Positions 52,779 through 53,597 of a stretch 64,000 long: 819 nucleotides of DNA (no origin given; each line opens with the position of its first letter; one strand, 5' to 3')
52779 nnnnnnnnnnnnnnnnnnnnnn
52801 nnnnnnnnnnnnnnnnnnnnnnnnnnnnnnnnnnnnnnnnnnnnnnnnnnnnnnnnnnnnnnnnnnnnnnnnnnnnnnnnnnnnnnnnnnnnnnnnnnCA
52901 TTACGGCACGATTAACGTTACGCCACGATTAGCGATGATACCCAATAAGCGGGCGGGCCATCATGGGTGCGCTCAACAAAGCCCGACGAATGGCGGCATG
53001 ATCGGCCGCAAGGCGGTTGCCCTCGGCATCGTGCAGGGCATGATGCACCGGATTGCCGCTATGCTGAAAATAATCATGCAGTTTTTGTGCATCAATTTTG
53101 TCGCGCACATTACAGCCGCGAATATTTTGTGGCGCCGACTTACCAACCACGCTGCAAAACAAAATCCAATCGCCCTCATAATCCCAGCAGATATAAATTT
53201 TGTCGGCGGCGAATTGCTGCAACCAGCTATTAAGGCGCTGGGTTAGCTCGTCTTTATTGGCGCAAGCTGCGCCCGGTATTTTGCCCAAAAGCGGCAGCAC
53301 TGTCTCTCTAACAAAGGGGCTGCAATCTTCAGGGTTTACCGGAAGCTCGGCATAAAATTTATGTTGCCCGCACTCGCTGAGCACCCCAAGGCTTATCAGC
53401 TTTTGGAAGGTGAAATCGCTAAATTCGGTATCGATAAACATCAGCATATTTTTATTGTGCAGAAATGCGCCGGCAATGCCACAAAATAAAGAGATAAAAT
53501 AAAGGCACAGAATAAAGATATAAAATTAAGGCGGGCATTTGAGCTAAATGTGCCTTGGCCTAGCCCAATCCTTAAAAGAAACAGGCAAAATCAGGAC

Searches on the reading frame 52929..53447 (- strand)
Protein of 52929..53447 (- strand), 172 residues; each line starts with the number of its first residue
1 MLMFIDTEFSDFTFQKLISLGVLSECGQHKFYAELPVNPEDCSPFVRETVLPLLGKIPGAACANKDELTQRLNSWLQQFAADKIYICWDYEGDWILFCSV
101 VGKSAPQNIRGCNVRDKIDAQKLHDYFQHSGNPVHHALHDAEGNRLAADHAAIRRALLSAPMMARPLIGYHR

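Call 18: search_protein_families(library=pfam, proteins=[window:52929-53447:-], max_evalue=0.001)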
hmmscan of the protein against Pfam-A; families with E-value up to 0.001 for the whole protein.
window:52929-53447:- (172 aa): 0 families

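Call 90: search_protein_families(library=phrogs, proteins=[window:52929-53447:-], max_evalue=0.001)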
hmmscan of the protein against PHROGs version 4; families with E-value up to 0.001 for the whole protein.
window:52929-53447:- (172 aa): 1 family
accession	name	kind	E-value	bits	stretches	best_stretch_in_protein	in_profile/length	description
phrog_2259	-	DNA, RNA and nucleotide metabolism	1.6e-18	68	1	1-149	7-170/186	Rnase H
